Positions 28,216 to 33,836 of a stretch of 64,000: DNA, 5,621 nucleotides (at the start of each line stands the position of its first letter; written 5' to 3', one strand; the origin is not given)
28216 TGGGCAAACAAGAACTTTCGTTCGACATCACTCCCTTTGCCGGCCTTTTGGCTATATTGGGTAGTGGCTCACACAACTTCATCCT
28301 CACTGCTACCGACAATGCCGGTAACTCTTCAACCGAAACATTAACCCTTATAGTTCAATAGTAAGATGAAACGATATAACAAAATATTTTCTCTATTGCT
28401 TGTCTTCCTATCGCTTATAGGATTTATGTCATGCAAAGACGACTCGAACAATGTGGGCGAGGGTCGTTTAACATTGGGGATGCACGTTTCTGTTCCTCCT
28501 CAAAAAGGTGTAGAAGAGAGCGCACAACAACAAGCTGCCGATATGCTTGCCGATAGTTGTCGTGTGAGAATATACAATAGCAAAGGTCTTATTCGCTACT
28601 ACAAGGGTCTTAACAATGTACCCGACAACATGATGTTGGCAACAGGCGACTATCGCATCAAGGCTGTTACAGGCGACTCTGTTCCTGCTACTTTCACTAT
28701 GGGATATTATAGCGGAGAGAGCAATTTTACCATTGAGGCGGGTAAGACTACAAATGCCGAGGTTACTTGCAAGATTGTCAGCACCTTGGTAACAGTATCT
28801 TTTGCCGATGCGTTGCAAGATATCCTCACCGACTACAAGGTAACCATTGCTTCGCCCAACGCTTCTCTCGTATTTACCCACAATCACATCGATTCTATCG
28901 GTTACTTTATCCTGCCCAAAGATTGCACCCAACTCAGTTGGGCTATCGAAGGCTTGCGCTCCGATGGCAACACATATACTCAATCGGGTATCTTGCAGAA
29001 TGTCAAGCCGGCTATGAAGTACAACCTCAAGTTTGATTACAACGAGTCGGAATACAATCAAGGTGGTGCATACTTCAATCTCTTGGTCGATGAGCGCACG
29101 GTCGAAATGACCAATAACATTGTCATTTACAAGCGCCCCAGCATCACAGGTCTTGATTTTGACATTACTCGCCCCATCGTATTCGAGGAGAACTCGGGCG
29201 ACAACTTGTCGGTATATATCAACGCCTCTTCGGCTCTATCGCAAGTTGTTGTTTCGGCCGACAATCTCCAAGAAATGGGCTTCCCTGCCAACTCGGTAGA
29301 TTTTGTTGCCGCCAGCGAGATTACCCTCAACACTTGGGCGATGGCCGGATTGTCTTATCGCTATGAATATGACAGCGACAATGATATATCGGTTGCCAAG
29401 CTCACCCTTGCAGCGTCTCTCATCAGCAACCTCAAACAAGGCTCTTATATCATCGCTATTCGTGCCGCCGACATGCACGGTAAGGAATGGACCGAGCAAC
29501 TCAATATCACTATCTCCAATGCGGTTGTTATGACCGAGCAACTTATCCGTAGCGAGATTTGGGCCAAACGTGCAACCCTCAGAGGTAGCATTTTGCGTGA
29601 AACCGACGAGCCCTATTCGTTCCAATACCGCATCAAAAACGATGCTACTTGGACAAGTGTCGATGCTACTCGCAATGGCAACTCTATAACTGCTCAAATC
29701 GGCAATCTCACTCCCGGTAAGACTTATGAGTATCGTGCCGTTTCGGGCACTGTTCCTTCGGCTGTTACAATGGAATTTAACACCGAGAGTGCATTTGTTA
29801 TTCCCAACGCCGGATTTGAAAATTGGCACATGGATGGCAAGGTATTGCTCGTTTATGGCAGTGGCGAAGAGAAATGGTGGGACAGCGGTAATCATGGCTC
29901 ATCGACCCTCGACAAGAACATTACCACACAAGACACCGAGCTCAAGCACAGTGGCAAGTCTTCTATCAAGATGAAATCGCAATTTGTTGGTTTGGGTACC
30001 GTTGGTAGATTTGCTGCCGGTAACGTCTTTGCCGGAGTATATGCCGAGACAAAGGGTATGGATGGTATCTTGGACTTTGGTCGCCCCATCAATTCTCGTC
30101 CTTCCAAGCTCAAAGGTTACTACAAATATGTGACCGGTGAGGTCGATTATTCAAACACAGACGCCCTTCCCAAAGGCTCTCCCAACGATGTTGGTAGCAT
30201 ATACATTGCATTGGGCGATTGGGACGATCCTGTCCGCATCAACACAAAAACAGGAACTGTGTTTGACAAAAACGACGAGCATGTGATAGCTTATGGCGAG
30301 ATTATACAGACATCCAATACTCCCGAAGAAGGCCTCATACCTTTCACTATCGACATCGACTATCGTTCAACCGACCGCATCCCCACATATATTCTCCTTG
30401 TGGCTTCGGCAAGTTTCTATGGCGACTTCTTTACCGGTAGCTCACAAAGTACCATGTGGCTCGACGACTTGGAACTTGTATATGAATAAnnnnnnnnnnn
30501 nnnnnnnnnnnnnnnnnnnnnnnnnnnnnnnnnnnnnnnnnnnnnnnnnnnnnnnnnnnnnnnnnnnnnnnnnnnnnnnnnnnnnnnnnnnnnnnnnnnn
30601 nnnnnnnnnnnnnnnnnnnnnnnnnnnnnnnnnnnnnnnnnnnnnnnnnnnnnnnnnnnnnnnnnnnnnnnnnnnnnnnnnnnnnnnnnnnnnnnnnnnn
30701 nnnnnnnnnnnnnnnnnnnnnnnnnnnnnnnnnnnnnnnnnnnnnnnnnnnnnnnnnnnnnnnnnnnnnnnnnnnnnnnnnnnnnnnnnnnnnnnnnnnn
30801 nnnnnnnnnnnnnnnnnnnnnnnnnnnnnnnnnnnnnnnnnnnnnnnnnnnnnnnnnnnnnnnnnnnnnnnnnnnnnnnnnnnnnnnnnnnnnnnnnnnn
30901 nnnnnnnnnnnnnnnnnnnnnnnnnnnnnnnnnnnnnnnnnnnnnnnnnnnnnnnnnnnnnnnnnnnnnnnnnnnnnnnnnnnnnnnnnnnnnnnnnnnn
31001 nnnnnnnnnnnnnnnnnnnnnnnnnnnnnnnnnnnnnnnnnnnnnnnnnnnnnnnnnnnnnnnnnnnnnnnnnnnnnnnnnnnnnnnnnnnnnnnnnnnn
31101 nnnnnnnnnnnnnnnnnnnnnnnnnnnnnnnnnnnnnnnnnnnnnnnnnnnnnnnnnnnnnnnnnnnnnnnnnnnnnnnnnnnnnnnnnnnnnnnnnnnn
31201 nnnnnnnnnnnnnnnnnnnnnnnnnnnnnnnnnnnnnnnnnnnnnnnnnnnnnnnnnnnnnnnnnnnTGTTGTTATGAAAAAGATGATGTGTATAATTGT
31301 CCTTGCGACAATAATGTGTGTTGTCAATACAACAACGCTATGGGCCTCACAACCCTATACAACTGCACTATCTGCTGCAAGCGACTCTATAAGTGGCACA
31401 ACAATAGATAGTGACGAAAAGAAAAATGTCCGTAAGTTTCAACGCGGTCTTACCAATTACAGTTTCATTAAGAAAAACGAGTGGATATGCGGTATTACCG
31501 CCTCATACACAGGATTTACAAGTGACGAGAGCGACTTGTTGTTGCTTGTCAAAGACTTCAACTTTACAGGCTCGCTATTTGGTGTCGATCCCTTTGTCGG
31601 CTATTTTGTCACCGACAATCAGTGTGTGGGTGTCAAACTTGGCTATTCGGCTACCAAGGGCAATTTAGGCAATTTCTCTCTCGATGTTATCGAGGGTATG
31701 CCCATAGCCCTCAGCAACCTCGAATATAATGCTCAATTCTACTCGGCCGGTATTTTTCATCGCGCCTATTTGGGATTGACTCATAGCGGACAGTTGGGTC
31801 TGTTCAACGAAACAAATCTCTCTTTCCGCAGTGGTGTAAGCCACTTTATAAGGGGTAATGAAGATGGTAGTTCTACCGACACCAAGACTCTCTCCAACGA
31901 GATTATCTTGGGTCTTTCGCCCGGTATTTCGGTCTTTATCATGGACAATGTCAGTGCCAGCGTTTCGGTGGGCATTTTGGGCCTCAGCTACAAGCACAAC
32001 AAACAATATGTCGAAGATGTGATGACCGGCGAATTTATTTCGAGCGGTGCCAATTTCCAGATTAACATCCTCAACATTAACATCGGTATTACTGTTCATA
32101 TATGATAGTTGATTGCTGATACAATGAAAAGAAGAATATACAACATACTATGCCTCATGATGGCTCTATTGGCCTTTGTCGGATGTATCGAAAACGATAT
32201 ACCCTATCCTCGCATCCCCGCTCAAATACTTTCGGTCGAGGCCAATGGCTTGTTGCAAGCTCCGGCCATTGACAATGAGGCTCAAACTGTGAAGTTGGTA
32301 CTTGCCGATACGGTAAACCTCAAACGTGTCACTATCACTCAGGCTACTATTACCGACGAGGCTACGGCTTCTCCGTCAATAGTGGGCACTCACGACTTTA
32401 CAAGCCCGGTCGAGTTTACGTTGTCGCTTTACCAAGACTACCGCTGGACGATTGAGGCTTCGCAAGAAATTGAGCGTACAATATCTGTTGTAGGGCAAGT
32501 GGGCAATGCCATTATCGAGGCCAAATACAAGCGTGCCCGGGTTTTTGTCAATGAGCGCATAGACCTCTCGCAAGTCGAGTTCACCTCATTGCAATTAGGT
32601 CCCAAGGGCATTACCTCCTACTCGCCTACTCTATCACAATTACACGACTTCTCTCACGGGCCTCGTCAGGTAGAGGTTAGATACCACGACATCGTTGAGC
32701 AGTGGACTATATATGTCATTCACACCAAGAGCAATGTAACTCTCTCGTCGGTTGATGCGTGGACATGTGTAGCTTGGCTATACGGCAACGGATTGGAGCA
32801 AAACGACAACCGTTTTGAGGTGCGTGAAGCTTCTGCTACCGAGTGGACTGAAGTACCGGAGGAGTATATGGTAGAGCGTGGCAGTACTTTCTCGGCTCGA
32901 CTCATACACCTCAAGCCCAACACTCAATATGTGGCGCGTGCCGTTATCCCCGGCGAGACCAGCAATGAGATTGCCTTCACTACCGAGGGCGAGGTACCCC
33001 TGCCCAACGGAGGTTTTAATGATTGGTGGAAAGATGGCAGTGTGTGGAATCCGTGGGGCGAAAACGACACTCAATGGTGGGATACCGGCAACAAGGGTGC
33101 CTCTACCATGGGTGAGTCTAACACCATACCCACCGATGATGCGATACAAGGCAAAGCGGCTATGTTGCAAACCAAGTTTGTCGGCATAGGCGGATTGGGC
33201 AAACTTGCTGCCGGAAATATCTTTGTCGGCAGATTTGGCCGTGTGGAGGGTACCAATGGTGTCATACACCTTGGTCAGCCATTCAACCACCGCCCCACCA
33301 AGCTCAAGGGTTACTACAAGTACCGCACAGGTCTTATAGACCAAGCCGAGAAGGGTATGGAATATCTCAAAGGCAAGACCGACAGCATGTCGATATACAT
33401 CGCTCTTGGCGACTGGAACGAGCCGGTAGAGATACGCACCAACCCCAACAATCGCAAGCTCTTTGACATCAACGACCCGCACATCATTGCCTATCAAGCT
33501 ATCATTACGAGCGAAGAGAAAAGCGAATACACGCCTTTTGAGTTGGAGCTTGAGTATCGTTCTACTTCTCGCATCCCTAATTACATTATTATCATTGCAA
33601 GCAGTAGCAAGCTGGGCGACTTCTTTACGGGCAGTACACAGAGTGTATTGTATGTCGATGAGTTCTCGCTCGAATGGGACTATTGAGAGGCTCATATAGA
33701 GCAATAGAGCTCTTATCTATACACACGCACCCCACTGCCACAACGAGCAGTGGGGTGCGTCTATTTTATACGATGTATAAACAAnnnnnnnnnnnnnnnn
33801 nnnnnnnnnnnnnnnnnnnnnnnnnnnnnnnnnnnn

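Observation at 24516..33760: Six-gene operon of modular surface-type lipoproteins plus two small beta-barrels; not a canonical PUL or pilus locus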

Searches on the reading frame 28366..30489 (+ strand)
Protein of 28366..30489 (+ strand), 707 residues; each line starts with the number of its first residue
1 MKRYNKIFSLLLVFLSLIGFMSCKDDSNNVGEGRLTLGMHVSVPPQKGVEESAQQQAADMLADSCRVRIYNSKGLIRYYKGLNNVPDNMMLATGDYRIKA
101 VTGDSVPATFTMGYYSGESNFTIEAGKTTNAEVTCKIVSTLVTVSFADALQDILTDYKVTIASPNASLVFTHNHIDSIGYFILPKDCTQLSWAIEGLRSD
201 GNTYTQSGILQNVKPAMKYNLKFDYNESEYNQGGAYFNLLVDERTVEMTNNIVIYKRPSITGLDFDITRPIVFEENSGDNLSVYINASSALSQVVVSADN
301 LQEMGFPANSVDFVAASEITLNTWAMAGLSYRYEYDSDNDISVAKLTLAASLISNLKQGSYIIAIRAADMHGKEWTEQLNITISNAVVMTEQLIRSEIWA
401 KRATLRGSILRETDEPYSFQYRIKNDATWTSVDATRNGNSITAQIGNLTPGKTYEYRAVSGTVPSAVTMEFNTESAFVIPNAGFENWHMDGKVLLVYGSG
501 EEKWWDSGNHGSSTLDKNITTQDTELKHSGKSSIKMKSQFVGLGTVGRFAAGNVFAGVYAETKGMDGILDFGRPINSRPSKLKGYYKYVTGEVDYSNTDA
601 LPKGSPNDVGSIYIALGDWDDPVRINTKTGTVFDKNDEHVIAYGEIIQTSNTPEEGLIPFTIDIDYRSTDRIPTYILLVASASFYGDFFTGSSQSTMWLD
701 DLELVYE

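Call 3: search_protein_families(library=pfam, proteins=[window:28366-30489:+], max_evalue=0.01)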
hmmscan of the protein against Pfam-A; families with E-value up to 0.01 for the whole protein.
window:28366-30489:+ (707 aa): 6 families
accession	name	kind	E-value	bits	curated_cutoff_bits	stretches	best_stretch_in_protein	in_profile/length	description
PF14900.11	DUF4493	-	2.4e-42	145.8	27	1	31-254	1-224/226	Domain of unknown function (DUF4493)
PF13201.12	PCMD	-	1.3e-39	136.8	28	1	484-705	2-234/234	Putative carbohydrate metabolism domain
PF16656.11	Pur_ac_phosph_N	-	0.00012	23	30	1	420-472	31-92/93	Purple acid Phosphatase, N-terminal domain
PF25059.1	FN3_DSCAM-DSCAML_C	-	0.0016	19.1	39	0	417-458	23-62/89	DSCAM/DSCAML C-terminal Fn3-like domain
PF07495.19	Y_Y_Y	-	0.0025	18.1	26.6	0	331-383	10-64/65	Y_Y_Y domain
PF00041.27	fn3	-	0.0026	18.4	25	0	414-461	26-71/84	Fibronectin type III domain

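Call 4: search_protein_families(library=ncbifam, proteins=[window:28366-30489:+], max_evalue=0.01)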
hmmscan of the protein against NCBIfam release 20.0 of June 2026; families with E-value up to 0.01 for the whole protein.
window:28366-30489:+ (707 aa): 0 families

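Call 6: search_solved_structures(query=window:28366-30489:+, max_evalue=1, show_alignments=1)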
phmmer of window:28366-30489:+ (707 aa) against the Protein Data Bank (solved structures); distinct sequences matched with E-value up to 1: 4.
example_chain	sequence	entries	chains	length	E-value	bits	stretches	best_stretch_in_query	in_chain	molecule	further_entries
3s30_A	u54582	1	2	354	2.4e-10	42.7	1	493-705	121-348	Hypothetical glycoside hydrolase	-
3hbz_A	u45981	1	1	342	1.3e-07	33.6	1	504-706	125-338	putative glycoside hydrolase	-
4jrl_A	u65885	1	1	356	1.5e-06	30.2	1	505-705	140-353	putative glycoside hydrolase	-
4het_A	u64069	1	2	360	2e-05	26.5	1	530-707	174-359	HYPOTHETICAL GLYCOSIDE HYDROLASE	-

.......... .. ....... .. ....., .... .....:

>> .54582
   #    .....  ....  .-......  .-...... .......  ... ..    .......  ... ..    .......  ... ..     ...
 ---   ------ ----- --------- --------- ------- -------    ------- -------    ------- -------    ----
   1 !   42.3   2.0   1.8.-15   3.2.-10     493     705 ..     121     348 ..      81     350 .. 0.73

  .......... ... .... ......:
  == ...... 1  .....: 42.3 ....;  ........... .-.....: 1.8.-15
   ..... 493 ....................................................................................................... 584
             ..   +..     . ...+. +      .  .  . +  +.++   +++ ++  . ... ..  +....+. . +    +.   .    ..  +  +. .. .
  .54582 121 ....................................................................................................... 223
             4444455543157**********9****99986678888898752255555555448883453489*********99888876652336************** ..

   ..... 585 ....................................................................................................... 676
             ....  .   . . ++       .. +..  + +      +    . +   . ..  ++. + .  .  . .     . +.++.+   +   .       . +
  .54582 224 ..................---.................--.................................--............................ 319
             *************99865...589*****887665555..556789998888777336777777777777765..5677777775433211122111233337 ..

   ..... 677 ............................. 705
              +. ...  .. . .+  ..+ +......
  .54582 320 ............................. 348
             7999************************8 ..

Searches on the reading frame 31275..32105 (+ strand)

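Call 3: search_protein_families(library=pfam, proteins=[window:31275-32105:+], max_evalue=0.01)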
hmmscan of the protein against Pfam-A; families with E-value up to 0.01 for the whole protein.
window:31275-32105:+ (276 aa): 1 family
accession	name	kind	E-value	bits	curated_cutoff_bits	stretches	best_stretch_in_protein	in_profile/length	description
PF01374.23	Glyco_hydro_46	-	0.0022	18.1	27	1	60-96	15-51/210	Glycosyl hydrolase family 46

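Call 4: search_protein_families(library=ncbifam, proteins=[window:31275-32105:+], max_evalue=0.01)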
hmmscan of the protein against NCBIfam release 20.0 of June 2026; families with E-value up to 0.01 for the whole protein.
window:31275-32105:+ (276 aa): 0 families

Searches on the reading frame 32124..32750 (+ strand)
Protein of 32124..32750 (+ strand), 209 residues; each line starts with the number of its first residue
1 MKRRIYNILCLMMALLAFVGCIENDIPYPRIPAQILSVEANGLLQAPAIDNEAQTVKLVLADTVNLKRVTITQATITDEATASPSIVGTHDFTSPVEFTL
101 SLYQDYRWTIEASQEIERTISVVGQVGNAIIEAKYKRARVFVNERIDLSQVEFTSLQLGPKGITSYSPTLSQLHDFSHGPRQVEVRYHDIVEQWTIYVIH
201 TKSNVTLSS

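Call 63: search_solved_structures(query=window:32124-32750:+, max_evalue=1, show_alignments=1)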
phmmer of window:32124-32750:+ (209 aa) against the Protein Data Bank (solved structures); distinct sequences matched with E-value up to 1: 3.
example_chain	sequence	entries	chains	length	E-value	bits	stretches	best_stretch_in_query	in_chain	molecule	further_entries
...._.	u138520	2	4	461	3e-07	33.9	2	29-103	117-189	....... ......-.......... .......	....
8aa2_T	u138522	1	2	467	3.2e-07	33.8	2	29-103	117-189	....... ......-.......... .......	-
8uao_A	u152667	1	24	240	0.047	16.9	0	53-142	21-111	DpHF18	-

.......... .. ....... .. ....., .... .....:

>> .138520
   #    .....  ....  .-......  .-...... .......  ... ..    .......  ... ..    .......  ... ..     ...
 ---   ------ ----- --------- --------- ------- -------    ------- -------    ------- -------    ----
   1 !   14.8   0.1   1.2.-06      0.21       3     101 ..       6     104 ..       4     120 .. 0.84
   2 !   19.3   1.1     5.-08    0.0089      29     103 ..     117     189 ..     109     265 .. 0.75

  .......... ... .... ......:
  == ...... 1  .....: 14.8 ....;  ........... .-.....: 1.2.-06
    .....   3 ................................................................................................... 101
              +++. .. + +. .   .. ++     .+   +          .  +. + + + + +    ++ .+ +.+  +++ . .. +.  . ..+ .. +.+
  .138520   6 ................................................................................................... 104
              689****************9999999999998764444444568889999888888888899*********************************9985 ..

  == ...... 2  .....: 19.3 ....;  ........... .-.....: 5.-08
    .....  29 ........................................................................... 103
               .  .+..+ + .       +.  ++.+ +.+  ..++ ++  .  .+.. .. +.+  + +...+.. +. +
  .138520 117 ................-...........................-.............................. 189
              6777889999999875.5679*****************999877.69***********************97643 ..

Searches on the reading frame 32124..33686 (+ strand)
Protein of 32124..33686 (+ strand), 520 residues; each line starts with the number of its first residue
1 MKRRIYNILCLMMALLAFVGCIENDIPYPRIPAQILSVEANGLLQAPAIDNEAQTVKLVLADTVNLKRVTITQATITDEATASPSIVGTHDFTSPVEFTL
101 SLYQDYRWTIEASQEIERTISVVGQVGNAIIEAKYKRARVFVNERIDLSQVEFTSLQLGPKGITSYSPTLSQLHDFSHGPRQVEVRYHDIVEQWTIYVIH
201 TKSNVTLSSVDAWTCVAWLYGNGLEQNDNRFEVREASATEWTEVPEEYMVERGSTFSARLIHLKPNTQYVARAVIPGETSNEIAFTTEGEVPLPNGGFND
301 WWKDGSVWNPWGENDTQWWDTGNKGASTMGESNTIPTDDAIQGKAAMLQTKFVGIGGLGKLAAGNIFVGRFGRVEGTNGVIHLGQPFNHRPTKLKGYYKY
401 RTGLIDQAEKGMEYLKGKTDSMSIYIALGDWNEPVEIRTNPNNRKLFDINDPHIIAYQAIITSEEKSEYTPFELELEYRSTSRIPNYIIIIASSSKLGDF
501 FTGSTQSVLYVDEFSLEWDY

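Call 3: search_protein_families(library=pfam, proteins=[window:32124-33686:+], max_evalue=0.01)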
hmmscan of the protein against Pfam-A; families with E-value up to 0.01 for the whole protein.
window:32124-33686:+ (520 aa): 1 family
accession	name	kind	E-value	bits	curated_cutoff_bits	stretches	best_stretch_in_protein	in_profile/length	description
PF13201.12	PCMD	-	2.3e-46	158.8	28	1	298-516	2-233/234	Putative carbohydrate metabolism domain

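Call 4: search_protein_families(library=ncbifam, proteins=[window:32124-33686:+], max_evalue=0.01)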
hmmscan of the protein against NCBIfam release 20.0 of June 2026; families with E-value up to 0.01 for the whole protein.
window:32124-33686:+ (520 aa): 0 families

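Call 62: search_solved_structures(query=window:32124-33686:+, max_evalue=1)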
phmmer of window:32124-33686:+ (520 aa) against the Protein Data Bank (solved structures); distinct sequences matched with E-value up to 1: 7.
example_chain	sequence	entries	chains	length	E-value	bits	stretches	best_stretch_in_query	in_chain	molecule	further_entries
3hbz_A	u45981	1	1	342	1.5e-16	63.6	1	312-516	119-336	putative glycoside hydrolase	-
4jrl_A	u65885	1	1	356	3.4e-14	55.8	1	318-516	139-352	putative glycoside hydrolase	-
3s30_A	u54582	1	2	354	8.1e-14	54.6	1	315-516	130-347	Hypothetical glycoside hydrolase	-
4het_A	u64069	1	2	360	3.4e-10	42.6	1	318-516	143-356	HYPOTHETICAL GLYCOSIDE HYDROLASE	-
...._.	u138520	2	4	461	6.1e-06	28.6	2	29-103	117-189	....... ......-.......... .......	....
8aa2_T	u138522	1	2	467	6.2e-06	28.6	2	29-103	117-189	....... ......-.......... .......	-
8uao_A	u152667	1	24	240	0.74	11.8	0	53-142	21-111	DpHF18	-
